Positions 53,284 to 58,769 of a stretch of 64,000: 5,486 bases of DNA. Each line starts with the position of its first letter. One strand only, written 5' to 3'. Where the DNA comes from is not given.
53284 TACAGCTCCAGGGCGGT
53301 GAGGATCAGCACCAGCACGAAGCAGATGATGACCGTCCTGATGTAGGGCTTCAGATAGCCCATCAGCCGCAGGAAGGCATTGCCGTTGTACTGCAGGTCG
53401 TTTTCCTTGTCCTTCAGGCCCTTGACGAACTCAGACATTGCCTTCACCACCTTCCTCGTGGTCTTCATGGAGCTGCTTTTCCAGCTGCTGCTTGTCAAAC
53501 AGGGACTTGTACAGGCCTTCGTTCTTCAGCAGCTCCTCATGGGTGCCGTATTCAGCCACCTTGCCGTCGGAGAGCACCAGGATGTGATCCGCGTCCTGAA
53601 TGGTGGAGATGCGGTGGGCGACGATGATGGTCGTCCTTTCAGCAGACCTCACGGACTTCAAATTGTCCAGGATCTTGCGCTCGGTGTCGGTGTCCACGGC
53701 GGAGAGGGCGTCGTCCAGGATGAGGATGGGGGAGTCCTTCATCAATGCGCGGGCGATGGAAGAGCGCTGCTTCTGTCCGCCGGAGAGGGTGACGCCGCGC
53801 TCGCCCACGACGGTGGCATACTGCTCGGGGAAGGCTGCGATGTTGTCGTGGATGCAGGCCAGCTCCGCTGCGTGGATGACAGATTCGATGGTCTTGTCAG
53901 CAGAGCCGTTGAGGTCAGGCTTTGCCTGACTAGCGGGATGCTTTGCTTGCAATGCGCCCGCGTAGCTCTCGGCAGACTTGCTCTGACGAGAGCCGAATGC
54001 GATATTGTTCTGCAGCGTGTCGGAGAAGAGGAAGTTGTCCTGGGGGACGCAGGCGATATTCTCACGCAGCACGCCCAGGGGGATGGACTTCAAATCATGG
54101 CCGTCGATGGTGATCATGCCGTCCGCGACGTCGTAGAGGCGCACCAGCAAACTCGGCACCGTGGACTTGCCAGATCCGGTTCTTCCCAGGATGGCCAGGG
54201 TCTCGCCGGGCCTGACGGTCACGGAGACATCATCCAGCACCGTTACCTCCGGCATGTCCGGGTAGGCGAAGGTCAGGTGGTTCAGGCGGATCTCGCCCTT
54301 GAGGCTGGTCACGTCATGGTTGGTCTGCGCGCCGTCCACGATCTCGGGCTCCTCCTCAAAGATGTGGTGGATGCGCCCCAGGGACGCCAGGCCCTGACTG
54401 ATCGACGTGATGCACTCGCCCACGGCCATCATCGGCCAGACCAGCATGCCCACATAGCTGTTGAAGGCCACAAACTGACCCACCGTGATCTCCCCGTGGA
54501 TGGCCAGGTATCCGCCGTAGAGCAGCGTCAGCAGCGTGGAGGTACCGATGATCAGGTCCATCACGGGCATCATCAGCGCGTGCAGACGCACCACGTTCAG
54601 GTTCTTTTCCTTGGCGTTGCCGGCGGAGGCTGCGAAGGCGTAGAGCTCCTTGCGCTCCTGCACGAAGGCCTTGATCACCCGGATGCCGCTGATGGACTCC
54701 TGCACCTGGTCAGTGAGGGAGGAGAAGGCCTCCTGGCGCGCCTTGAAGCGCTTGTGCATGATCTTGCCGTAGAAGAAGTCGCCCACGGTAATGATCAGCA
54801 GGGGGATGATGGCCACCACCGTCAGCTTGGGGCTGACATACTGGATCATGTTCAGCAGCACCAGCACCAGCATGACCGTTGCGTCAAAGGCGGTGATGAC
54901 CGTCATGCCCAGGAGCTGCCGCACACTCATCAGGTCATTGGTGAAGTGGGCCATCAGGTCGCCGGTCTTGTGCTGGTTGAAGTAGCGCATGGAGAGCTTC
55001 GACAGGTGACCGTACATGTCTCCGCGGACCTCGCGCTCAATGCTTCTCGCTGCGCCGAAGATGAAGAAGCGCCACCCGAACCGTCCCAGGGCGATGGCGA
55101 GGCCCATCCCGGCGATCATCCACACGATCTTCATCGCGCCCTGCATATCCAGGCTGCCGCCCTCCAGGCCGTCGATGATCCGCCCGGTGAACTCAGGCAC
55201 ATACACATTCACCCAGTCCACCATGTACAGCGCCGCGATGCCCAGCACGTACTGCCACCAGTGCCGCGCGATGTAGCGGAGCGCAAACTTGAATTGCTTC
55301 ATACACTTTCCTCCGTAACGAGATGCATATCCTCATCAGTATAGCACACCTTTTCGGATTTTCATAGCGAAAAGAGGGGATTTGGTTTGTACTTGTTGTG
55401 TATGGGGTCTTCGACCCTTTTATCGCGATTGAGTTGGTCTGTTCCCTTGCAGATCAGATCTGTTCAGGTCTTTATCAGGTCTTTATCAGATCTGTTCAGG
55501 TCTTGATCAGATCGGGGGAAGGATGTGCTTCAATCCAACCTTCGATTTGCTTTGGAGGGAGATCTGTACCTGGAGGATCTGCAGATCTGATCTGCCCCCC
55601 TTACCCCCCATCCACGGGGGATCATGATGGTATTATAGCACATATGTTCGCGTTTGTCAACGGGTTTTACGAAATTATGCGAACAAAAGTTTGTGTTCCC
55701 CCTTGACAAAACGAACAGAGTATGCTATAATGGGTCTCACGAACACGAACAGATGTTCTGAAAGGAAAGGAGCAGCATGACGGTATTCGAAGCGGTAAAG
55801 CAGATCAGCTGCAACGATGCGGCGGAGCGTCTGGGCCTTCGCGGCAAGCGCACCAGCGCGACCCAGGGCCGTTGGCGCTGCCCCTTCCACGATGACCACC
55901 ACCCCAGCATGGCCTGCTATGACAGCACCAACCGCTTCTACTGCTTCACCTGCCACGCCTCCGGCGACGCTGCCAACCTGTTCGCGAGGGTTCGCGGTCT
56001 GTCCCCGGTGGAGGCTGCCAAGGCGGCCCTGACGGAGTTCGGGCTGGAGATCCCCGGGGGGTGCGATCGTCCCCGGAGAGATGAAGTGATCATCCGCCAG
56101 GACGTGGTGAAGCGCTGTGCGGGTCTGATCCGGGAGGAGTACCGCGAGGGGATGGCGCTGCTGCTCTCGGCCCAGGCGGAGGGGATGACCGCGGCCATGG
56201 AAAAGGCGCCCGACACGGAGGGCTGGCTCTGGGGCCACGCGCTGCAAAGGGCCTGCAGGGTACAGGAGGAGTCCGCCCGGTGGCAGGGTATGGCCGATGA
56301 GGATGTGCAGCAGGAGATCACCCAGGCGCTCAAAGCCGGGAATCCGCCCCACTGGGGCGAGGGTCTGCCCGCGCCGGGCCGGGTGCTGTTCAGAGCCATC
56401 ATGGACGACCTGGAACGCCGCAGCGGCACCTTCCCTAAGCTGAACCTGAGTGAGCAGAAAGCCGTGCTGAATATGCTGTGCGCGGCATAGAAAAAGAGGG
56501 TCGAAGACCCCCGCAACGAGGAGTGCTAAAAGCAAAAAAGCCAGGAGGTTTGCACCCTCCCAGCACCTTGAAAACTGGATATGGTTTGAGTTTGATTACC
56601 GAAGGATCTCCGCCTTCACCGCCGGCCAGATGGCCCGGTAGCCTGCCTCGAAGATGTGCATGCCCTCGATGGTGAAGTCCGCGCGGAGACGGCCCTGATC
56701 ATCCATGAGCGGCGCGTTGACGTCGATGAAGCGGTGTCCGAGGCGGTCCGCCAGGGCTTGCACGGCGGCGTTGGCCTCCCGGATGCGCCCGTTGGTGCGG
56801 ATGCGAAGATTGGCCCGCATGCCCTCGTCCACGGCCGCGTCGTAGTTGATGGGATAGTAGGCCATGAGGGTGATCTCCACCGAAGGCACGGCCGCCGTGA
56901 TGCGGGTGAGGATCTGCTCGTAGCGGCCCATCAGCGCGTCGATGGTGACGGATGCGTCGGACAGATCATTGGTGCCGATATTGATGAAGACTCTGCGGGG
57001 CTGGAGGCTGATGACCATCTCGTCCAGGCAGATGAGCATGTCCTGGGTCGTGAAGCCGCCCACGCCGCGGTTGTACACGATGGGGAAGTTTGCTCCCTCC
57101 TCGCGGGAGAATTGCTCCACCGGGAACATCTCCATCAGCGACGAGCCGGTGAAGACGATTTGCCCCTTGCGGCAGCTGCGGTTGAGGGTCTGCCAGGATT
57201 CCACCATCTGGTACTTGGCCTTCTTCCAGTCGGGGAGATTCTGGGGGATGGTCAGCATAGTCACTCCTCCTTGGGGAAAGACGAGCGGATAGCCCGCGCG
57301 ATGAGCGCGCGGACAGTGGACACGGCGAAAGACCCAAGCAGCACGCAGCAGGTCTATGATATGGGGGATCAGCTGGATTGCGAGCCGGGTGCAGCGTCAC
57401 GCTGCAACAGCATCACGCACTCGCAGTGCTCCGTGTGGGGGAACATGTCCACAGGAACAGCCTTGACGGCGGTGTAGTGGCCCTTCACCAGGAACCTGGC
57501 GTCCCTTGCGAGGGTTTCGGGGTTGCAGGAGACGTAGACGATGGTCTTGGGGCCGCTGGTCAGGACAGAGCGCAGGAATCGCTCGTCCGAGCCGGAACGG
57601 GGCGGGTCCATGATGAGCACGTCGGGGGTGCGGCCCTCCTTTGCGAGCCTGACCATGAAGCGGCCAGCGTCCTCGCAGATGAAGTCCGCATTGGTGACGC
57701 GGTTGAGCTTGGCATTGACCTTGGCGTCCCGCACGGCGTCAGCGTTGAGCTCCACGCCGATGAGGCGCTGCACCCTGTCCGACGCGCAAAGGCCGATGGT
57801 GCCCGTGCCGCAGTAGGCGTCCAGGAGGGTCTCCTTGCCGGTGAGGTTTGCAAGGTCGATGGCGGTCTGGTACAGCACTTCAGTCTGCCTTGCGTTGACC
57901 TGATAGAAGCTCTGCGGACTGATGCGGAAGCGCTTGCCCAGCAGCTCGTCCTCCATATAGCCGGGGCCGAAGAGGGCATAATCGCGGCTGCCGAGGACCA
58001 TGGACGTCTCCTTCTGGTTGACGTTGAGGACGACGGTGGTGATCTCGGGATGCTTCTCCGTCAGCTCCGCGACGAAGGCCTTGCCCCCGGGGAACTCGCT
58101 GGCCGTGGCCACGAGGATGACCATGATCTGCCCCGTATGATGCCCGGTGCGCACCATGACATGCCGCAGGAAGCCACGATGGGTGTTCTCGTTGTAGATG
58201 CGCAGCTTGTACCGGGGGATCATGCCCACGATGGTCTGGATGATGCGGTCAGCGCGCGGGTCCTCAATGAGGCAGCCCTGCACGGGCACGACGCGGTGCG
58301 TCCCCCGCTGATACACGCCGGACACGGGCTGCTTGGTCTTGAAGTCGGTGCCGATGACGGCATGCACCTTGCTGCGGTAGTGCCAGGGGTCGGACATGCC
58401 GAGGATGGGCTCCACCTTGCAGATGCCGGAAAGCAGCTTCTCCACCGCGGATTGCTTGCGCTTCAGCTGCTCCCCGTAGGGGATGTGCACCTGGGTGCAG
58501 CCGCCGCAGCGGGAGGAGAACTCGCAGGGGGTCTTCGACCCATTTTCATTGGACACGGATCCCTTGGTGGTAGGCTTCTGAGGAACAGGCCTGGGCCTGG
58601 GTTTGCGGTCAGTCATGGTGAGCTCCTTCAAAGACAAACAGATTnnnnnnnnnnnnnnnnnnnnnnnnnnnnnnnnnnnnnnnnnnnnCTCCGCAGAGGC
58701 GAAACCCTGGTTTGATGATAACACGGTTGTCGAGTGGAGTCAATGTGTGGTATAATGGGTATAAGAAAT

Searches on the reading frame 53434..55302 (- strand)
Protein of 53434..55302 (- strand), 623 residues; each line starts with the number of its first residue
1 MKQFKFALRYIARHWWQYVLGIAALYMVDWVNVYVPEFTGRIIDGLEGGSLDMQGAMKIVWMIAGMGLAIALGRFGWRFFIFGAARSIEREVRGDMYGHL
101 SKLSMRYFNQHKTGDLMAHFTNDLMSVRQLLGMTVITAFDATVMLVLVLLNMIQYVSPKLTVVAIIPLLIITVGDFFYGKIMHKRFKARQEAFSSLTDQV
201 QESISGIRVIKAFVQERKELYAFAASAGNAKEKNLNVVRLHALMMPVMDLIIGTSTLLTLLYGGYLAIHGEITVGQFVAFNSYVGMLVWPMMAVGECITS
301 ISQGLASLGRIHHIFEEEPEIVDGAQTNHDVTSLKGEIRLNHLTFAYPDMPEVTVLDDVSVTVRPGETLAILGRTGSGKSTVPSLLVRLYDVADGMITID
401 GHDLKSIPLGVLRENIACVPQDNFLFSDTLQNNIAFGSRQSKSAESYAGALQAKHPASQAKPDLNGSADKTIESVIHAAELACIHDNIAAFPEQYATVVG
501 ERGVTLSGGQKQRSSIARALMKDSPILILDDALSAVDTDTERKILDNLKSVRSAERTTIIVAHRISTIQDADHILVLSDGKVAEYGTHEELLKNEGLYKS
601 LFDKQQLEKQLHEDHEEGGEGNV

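Call 71: search_protein_families(library=pfam, proteins=[window:53434-55302:-], max_evalue=0.00001)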
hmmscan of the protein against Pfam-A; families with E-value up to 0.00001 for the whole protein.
window:53434-55302:- (623 aa): 2 families
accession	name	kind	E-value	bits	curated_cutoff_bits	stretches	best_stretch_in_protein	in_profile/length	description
PF00664.28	ABC_membrane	-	4.7e-47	161.4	28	1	20-291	3-274/274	ABC transporter transmembrane region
PF00005.33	ABC_tran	-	5e-30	105.3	25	1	356-533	1-136/137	ABC transporter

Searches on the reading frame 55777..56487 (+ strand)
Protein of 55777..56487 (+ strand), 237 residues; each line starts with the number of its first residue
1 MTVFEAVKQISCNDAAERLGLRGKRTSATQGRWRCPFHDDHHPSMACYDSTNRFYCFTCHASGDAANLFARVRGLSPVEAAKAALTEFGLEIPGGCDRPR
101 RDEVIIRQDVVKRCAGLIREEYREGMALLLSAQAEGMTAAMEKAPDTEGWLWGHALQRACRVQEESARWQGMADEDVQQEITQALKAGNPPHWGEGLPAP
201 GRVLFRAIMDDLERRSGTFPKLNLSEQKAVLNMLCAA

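Call 71: search_protein_families(library=pfam, proteins=[window:55777-56487:+], max_evalue=0.00001)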
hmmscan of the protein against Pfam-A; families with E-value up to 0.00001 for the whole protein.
window:55777-56487:+ (237 aa): 1 family
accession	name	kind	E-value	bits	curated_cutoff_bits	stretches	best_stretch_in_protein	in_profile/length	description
PF01807.25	Zn_ribbon_DnaG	-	2.4e-12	47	24.9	1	34-93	35-94/98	CHC2 zinc finger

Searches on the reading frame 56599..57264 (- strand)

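Call 71: search_protein_families(library=pfam, proteins=[window:56599-57264:-], max_evalue=0.00001)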
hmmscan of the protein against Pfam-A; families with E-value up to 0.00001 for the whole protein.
window:56599-57264:- (222 aa): 2 families
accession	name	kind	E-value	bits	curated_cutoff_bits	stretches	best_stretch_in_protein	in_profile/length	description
PF13472.12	Lipase_GDSL_2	-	4e-20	73.5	32.9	1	59-211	32-178/178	GDSL-like Lipase/Acylhydrolase family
PF00657.28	Lipase_GDSL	-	7.1e-08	33.3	23.6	1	49-212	31-204/208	GDSL-like Lipase/Acylhydrolase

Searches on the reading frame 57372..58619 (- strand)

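Call 71: search_protein_families(library=pfam, proteins=[window:57372-58619:-], max_evalue=0.00001)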
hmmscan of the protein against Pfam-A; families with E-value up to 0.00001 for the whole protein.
window:57372-58619:- (416 aa): 3 families
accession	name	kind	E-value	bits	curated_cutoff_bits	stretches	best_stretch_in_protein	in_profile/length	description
PF05958.17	tRNA_U5-meth_tr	-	1.4e-23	83.9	23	1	231-407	172-356/357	tRNA (Uracil-5-)-methyltransferase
PF03602.21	Cons_hypoth95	-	4.1e-07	30.3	24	1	260-345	40-127/182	Conserved hypothetical protein 95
PF13847.12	Methyltransf_31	-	2.3e-06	27.8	27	1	261-336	3-79/145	Methyltransferase domain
